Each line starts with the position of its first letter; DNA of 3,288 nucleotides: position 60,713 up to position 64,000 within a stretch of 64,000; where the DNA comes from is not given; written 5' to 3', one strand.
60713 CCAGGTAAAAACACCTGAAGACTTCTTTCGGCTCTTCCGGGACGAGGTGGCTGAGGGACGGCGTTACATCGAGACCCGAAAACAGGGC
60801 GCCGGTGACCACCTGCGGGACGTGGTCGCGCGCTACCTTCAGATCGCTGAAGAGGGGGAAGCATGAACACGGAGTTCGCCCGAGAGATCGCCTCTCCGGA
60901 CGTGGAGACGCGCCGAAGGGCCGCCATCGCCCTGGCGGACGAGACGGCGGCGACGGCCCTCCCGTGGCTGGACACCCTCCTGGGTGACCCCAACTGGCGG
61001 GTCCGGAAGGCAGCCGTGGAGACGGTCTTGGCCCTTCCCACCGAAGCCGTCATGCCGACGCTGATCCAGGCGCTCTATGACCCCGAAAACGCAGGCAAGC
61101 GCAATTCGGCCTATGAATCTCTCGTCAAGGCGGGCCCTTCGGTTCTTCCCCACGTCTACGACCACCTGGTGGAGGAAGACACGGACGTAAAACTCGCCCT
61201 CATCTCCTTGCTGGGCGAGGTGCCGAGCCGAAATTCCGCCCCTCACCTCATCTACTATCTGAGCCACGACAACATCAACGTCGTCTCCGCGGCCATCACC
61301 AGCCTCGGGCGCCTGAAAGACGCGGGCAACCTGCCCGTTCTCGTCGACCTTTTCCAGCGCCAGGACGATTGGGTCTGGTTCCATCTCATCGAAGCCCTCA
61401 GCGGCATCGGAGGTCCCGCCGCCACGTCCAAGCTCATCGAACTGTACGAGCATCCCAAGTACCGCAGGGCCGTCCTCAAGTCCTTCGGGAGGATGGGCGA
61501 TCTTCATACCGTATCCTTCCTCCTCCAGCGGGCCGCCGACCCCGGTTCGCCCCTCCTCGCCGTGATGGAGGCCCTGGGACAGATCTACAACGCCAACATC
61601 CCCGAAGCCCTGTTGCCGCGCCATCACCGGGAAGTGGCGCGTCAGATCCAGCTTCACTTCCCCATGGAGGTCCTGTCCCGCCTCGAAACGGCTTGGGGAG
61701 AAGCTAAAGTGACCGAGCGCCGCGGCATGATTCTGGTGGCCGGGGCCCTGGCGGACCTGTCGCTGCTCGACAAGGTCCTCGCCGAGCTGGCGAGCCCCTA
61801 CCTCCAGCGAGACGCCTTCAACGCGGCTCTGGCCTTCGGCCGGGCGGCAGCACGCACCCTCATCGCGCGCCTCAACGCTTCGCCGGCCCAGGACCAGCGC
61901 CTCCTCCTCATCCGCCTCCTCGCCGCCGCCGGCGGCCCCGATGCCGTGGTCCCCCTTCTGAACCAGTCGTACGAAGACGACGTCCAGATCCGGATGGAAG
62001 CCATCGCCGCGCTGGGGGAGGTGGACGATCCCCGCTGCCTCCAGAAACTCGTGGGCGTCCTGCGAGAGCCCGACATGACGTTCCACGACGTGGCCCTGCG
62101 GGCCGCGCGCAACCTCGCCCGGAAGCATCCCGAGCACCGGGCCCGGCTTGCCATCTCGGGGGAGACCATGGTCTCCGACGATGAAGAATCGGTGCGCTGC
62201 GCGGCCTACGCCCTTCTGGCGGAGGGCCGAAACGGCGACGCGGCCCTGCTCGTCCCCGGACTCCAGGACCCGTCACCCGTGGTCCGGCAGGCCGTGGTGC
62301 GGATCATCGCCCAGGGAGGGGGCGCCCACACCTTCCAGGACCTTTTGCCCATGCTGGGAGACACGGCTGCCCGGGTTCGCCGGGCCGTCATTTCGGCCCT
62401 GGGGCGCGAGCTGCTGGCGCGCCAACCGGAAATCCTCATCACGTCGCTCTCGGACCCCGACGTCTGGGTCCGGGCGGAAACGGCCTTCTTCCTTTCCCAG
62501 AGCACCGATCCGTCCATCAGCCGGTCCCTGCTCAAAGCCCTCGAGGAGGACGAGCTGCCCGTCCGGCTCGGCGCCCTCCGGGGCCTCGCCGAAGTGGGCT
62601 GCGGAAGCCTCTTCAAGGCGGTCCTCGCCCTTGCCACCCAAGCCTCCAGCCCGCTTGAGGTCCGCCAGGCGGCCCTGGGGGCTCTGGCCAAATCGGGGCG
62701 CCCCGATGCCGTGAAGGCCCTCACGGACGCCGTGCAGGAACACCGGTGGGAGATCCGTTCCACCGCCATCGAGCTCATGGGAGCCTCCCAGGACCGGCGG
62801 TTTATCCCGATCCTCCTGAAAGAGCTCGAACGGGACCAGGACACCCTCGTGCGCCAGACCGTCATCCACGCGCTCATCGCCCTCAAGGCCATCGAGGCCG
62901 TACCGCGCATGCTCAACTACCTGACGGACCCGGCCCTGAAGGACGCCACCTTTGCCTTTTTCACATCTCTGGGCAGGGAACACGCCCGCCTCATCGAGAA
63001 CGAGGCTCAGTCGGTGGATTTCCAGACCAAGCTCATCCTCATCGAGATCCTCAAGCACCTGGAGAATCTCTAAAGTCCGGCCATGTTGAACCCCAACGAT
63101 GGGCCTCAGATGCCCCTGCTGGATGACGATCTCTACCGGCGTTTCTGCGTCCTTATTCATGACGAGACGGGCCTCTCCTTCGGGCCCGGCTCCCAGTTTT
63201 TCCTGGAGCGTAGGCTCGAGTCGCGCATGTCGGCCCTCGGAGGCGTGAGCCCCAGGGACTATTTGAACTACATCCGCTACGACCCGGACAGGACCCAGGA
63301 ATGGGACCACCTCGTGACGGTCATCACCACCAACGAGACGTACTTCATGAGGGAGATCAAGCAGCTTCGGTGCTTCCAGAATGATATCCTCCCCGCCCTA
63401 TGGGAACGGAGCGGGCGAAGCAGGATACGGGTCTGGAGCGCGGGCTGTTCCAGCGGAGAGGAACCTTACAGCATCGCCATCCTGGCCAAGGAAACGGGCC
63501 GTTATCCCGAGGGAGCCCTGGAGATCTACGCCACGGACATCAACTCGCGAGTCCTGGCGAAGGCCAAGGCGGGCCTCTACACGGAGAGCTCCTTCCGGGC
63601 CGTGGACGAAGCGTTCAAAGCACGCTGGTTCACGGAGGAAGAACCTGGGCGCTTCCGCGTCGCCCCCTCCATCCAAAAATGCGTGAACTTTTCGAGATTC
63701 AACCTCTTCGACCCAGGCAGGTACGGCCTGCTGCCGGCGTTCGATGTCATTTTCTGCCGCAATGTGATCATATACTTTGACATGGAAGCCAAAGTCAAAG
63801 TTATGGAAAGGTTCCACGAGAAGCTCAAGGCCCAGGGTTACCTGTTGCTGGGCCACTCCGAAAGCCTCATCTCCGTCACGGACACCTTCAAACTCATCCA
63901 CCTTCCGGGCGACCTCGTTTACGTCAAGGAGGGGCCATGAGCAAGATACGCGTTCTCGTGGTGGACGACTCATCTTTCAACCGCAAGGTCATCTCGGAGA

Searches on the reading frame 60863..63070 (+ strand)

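Call 46: search_protein_families(library=ncbifam, proteins=[window:60863-63070:+], max_evalue=0.001)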
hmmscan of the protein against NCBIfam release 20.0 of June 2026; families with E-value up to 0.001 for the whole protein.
window:60863-63070:+ (736 aa): 8 families
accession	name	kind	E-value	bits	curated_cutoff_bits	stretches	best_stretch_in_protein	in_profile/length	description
NF045915.1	PhycobilmeDegNblB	equivalog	2.6e-28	99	300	3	9-195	10-201/214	phycobilisome degradation protein NblB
NF010374.0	PRK13800.1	equivalog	2.9e-20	72.2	1196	2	502-682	697-874/898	fumarate reductase/succinate dehydrogenase flavoprotein subunit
TIGR02270.1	TIGR02270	subfamily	3.5e-16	59.3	206.8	2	438-656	66-279/410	TIGR02270 family protein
NF058502.1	phyc_lyase_CpcE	equivalog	6e-13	48.9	330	0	603-688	61-157/260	C-phycocyanin alpha-cysteine-84 phycocyanobilin lyase subunit CpcE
NF007244.0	PRK09687.1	equivalog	1.4e-11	44.2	275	0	604-670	183-246/285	putative lyase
NF058515.1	phyc_lyase_CpcF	equivalog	1.7e-07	31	220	0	114-196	20-101/200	C-phycocyanin alpha-cysteine-84 phycocyanobilin lyase subunit CpcF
NF058505.1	phyc_lyase_CpeY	equivalog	6.3e-06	25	600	0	46-167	67-190/419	C-phycoerythrin alpha-cysteine-82 phycoerythrobilin lyase CpeY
NF045662.1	DVU0298_fam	equivalog_domain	9.8e-06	25.3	75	0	516-575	141-199/213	DVU0298 family protein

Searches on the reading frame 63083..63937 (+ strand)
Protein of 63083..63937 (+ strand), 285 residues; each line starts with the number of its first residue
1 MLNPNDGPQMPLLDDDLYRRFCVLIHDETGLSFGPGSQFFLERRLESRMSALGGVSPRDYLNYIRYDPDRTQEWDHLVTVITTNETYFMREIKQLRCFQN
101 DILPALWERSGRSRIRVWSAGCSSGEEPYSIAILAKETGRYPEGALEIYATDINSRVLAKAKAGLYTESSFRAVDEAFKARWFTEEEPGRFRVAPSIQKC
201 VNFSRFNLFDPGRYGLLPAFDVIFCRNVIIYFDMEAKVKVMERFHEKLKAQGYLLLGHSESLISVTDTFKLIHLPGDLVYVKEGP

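Call 46: search_protein_families(library=ncbifam, proteins=[window:63083-63937:+], max_evalue=0.001)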
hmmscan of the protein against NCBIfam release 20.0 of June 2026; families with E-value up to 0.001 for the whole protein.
window:63083-63937:+ (285 aa): 1 family
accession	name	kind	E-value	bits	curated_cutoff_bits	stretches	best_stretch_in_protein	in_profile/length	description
NF007902.0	PRK10611.1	equivalog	9.6e-47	159.6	435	1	13-271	22-275/287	protein-glutamate O-methyltransferase CheR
